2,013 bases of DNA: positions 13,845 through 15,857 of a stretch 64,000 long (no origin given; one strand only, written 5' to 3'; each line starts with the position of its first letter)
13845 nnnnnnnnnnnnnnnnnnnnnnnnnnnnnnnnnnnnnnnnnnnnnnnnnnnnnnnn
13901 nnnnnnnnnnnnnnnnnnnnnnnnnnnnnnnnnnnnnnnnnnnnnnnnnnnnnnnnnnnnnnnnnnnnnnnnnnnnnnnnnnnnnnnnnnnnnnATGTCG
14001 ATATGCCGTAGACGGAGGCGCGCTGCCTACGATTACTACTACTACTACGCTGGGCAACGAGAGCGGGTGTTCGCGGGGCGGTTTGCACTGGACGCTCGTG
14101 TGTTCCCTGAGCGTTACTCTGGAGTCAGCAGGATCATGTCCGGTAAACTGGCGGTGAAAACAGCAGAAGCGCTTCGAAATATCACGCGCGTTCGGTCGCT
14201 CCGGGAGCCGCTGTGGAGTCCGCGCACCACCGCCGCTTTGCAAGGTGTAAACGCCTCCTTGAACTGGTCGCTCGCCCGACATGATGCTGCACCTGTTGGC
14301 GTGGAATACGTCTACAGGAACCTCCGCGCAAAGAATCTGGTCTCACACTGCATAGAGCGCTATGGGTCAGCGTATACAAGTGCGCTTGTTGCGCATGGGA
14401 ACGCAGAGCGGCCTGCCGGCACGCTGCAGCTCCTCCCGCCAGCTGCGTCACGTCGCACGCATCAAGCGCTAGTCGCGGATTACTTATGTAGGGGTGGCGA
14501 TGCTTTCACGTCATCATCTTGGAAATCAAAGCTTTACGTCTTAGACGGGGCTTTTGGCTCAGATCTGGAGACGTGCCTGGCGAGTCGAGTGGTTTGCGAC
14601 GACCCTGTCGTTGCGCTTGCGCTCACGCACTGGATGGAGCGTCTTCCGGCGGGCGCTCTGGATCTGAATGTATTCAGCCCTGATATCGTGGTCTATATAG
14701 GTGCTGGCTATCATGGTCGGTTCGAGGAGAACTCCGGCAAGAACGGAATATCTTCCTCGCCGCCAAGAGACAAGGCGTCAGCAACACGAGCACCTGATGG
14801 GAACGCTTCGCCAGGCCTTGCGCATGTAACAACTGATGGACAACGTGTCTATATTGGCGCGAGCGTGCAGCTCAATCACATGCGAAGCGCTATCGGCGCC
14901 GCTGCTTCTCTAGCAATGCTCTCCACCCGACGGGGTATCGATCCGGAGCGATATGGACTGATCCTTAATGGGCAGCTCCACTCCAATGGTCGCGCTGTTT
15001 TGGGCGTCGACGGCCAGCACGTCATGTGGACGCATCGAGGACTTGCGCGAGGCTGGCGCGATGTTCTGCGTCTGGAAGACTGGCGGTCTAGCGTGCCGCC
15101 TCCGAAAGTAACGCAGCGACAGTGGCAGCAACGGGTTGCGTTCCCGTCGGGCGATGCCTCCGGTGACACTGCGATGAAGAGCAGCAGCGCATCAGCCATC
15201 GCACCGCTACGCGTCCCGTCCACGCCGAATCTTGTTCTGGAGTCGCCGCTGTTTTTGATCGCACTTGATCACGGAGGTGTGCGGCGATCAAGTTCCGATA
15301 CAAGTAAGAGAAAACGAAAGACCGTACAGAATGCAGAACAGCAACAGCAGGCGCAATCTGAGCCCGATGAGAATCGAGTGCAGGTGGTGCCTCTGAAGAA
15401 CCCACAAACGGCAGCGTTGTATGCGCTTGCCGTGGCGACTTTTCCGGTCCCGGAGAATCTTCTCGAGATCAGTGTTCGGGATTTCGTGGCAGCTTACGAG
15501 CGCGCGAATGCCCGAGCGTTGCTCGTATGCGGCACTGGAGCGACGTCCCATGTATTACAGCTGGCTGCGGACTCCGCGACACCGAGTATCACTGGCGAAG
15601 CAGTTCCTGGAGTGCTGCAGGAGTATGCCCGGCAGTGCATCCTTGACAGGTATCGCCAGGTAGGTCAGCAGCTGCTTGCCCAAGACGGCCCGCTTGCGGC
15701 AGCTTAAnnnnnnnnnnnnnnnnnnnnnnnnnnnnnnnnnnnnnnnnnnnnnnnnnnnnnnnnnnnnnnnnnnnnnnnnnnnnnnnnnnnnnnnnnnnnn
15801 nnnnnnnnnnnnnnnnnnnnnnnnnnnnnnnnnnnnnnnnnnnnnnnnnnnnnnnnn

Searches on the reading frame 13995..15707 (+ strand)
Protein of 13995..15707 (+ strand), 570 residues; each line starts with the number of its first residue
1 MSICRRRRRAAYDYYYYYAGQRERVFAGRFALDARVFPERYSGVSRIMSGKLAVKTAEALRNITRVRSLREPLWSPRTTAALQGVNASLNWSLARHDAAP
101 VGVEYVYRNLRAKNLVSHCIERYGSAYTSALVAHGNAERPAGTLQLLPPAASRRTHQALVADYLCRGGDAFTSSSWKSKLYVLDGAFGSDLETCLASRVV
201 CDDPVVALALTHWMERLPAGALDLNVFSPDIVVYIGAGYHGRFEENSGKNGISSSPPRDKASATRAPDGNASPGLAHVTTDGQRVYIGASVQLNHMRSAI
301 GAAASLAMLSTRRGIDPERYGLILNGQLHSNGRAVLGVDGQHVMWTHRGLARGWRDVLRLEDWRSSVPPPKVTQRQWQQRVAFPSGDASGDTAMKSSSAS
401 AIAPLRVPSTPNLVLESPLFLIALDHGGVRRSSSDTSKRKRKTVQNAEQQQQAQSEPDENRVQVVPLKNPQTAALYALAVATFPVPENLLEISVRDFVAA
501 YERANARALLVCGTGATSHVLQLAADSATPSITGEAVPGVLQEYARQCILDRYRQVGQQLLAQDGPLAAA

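Call 27: search_protein_families(library=pfam, proteins=[window:13995-15707:+], max_evalue=0.001)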
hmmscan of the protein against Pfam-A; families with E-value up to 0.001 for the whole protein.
window:13995-15707:+ (570 aa): 0 families

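Call 45: list_cluster_members(proteins=[window:13995-15707:+, window:15732-16250:+, window:37190-37855:-, window:32371-34959:-, window:45279-46538:+, window:19307-20344:+, window:59851-61461:-, window:62760-63938:-, window:9499-10494:+, window:1169-2101:-])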
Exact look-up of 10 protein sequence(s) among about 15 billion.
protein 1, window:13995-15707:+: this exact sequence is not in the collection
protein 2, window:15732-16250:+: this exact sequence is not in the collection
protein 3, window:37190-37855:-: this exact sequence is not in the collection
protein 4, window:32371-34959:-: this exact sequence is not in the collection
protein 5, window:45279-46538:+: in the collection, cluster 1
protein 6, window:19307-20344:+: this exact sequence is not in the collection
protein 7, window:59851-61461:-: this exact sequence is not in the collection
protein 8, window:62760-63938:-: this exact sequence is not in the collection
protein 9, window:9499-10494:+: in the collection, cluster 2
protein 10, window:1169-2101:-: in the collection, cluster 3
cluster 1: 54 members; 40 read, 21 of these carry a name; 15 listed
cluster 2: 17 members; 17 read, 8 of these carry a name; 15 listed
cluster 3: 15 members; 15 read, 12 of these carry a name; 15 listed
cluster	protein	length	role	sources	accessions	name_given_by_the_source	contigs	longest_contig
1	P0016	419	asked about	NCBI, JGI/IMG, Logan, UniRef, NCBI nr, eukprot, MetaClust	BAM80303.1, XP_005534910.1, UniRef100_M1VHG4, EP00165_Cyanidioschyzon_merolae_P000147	hypothetical protein CYME_CMJ180C [Cyanidioschyzon merolae strain 10D] | hypothetical protein | Uncharacterized protein n=1 Tax=Cyanidioschyzon merolae (strain NIES-3377 / 10D) ...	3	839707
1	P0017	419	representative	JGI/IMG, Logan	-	hypothetical protein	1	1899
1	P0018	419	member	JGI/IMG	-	hypothetical protein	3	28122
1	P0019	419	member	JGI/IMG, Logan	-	hypothetical protein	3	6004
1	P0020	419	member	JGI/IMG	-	hypothetical protein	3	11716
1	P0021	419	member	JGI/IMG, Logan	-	hypothetical protein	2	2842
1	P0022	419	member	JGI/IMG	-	hypothetical protein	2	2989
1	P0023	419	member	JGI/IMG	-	hypothetical protein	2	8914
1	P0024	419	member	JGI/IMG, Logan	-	hypothetical protein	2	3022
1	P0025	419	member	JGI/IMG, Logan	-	hypothetical protein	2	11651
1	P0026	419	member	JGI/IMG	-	hypothetical protein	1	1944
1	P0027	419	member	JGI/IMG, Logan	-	hypothetical protein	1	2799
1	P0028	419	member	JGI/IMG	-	hypothetical protein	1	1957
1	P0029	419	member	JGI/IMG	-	hypothetical protein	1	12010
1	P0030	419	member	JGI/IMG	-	hypothetical protein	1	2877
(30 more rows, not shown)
